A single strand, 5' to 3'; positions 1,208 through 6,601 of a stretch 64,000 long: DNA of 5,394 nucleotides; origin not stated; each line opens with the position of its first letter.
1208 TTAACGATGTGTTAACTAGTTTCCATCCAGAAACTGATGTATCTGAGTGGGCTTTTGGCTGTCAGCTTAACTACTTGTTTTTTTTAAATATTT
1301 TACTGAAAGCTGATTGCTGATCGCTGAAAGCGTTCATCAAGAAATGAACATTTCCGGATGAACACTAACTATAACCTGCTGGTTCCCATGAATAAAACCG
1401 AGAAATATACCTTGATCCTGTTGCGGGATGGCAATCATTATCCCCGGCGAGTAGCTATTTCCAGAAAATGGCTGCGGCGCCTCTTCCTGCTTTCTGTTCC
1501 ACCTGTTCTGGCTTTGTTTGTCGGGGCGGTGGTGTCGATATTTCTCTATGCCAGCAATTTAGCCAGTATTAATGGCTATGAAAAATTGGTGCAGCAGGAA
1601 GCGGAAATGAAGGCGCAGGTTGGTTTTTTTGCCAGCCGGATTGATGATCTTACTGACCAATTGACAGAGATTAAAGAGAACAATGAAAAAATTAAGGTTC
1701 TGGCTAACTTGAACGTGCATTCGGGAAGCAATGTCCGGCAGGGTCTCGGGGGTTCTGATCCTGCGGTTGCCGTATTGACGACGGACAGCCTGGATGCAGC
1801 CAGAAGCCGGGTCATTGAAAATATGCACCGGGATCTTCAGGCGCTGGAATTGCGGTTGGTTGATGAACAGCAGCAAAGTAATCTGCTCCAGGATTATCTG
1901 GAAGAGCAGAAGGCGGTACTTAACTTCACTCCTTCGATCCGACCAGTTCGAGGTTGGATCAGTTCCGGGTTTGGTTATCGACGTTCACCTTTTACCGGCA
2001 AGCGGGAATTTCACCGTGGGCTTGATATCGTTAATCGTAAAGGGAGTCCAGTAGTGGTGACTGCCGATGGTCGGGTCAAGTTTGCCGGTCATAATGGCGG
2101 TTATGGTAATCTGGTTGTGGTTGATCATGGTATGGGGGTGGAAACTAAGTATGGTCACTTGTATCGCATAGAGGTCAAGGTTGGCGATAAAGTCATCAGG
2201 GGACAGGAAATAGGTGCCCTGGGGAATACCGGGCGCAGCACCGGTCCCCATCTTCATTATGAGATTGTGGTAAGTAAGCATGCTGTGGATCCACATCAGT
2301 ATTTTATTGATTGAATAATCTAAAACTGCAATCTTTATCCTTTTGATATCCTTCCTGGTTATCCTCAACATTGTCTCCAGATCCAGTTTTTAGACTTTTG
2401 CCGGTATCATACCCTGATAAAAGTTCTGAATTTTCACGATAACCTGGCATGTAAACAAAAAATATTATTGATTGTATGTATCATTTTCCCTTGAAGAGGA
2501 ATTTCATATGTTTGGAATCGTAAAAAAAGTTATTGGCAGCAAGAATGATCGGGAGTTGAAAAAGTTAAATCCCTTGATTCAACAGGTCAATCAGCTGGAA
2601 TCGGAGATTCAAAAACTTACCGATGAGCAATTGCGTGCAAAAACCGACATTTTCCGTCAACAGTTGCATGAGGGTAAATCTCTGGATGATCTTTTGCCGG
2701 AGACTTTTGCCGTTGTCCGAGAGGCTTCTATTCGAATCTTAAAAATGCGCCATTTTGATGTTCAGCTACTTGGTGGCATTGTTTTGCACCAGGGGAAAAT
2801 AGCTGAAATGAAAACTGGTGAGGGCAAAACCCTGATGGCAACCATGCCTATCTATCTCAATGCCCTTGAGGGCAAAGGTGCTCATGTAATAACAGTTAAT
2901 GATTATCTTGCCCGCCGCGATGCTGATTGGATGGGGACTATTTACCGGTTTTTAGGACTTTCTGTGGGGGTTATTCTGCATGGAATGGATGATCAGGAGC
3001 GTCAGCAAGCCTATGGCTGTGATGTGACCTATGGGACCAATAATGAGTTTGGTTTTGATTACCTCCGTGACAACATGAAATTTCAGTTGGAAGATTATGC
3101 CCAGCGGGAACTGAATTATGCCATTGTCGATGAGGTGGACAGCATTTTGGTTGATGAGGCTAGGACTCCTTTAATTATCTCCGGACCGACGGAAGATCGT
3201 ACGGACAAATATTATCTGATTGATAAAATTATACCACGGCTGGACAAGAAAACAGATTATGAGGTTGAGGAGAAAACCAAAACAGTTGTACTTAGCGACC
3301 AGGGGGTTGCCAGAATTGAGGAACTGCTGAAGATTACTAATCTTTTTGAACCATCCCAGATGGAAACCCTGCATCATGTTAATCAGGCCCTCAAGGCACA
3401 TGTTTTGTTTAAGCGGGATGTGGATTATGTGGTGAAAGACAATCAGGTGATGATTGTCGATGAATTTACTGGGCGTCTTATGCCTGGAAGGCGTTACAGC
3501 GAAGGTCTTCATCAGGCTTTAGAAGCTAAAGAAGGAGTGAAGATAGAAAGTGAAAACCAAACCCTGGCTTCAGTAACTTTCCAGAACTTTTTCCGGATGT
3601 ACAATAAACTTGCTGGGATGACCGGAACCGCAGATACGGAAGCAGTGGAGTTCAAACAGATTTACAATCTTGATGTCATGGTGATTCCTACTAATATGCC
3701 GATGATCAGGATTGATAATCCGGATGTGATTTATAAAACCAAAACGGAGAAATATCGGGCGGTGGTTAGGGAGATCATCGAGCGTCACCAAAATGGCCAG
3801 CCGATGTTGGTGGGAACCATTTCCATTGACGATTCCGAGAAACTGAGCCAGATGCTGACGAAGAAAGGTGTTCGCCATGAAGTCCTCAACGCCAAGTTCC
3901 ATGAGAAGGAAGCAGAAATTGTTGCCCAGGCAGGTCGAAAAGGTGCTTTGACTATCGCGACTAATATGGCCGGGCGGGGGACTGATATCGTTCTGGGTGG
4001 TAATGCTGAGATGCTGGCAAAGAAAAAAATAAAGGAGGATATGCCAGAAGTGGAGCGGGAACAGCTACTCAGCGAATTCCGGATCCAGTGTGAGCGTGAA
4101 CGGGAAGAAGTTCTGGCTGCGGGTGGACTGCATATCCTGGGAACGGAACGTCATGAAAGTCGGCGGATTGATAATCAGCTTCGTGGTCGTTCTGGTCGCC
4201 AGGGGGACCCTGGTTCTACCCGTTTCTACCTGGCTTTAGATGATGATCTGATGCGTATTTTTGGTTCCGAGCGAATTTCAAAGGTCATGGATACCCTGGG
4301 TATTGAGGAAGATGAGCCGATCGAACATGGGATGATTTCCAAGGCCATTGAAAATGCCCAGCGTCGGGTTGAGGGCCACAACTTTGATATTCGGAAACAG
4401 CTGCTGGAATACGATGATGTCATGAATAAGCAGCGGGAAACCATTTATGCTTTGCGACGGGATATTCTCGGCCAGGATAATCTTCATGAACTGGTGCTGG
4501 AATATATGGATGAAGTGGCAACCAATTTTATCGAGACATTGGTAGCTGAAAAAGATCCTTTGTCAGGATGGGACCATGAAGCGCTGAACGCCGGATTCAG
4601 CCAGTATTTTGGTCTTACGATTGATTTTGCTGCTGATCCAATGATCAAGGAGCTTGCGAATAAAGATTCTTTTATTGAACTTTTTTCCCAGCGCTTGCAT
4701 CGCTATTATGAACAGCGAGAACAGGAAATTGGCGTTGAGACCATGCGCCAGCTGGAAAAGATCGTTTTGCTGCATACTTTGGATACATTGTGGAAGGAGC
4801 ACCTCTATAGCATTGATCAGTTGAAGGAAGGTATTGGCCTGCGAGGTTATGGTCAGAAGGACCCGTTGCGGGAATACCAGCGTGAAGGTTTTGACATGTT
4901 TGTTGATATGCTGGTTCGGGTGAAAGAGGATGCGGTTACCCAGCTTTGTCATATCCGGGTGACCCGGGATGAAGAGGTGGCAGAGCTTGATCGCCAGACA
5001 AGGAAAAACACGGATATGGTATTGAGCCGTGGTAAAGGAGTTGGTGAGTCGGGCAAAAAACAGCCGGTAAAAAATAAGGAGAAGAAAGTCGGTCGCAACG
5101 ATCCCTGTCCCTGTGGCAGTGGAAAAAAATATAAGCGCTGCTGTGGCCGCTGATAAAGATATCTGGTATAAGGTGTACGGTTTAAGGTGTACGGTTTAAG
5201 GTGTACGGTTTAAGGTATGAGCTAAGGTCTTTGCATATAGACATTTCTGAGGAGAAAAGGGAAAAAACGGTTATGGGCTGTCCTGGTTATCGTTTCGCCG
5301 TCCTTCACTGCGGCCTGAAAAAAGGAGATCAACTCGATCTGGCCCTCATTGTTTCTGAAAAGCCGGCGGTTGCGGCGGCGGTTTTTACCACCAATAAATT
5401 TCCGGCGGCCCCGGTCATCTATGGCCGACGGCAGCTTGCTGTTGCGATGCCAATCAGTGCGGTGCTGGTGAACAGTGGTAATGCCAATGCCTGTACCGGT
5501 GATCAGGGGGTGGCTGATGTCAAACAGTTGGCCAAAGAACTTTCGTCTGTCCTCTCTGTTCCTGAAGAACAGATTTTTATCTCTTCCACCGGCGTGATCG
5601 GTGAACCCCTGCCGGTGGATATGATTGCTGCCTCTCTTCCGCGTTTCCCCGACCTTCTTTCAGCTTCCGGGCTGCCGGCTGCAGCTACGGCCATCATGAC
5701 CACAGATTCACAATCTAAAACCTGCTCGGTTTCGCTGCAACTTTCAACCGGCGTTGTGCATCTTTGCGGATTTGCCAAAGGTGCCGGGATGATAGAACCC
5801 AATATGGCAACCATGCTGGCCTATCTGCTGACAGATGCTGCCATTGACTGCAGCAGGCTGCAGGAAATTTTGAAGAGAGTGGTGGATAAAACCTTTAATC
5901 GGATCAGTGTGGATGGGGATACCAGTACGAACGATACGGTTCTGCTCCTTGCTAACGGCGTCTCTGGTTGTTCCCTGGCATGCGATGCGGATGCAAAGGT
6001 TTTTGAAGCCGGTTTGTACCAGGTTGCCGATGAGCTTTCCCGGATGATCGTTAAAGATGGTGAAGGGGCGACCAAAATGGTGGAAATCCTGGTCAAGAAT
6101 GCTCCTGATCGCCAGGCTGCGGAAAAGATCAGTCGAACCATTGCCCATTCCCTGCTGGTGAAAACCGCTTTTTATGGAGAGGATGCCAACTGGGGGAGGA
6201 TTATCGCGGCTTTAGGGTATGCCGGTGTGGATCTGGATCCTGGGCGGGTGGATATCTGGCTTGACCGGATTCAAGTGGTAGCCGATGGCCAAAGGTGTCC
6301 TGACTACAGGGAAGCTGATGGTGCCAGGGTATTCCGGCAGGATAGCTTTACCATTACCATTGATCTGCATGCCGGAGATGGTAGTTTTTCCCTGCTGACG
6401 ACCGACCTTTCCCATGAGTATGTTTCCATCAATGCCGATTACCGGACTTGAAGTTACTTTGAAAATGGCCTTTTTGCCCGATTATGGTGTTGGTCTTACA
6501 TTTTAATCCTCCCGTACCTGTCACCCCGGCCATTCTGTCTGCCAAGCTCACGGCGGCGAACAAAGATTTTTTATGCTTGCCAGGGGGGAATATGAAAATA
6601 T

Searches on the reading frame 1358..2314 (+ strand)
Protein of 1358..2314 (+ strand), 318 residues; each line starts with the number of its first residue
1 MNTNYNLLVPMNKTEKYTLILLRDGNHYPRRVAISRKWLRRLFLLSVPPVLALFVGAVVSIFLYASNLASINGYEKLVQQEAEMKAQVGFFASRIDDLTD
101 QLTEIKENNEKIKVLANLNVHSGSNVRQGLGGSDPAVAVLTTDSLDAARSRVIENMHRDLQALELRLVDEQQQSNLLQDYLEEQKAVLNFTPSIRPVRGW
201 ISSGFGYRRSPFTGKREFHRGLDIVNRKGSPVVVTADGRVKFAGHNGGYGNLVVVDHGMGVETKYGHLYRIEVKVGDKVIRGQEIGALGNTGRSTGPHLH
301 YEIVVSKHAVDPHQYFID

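Call 34: search_protein_families(library=pfam, proteins=[window:1358-2314:+], max_evalue=0.0001)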
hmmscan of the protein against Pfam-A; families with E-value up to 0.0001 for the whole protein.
window:1358-2314:+ (318 aa): 1 family
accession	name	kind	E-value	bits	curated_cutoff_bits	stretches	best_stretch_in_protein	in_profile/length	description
PF01551.29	Peptidase_M23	-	5.5e-32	110.3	28.7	1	218-312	2-96/96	Peptidase family M23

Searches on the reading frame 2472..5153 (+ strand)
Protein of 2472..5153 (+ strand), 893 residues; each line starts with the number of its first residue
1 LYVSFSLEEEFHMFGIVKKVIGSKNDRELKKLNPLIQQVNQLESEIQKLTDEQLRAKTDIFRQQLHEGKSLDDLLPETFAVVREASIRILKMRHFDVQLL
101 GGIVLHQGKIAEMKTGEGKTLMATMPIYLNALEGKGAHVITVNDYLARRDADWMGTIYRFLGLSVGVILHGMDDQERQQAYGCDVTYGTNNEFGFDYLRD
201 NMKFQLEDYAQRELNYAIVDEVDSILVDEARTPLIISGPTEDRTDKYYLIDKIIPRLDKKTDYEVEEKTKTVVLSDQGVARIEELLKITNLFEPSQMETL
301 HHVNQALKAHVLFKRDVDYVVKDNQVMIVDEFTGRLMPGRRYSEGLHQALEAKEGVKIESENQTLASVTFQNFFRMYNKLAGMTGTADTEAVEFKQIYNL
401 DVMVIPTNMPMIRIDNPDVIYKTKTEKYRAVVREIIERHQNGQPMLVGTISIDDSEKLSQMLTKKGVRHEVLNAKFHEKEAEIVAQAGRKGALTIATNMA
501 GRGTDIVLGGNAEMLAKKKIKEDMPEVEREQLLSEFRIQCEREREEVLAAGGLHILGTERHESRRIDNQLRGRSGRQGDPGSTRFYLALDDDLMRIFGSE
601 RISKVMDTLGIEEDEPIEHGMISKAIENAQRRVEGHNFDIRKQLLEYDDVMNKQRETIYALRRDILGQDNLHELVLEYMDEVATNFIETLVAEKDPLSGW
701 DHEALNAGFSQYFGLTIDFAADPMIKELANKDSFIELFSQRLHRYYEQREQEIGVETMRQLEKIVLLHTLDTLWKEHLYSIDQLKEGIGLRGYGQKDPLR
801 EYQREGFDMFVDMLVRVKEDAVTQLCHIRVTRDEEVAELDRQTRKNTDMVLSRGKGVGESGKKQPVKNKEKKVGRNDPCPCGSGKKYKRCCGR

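Call 34: search_protein_families(library=pfam, proteins=[window:2472-5153:+], max_evalue=0.0001)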
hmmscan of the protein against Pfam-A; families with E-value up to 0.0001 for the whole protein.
window:2472-5153:+ (893 aa): 6 families
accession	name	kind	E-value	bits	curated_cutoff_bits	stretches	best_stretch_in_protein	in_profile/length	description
PF07517.20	SecA_DEAD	-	3.8e-134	446.9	24.6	1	18-395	2-290/290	SecA DEAD-like domain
PF21090.3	P-loop_SecA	-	2.1e-96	321.9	27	1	410-614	1-205/205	SecA P-loop domain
PF07516.18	SecA_SW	-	2.7e-69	233.7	26.7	1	616-828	1-199/200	SecA Wing and Scaffold domain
PF01043.26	SecA_PP_bind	-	6.3e-45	152.7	23.5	1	243-351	2-110/110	SecA preprotein cross-linking domain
PF02810.21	SEC-C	-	7.2e-10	39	20.4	1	875-893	1-19/19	SEC-C motif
PF00270.35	DEAD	-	8.2e-08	32.6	26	1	110-229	18-133/167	DEAD/DEAH box helicase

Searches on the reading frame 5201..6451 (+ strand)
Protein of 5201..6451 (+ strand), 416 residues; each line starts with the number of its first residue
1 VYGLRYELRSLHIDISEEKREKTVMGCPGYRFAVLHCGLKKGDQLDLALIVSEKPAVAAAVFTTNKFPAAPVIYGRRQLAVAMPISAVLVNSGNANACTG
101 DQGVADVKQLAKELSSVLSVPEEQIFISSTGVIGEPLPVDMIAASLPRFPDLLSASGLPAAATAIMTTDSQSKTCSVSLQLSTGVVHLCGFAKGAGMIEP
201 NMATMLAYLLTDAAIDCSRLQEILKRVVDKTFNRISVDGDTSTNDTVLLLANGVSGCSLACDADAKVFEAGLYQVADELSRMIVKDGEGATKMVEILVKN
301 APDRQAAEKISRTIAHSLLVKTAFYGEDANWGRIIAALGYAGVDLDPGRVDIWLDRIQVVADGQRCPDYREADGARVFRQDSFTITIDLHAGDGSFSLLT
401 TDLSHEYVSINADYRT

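Call 34: search_protein_families(library=pfam, proteins=[window:5201-6451:+], max_evalue=0.0001)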
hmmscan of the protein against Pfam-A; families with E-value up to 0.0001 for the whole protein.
window:5201-6451:+ (416 aa): 1 family
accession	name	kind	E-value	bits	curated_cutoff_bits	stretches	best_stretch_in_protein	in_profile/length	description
PF01960.23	ArgJ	-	3e-146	487.4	32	1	32-416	2-377/377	ArgJ family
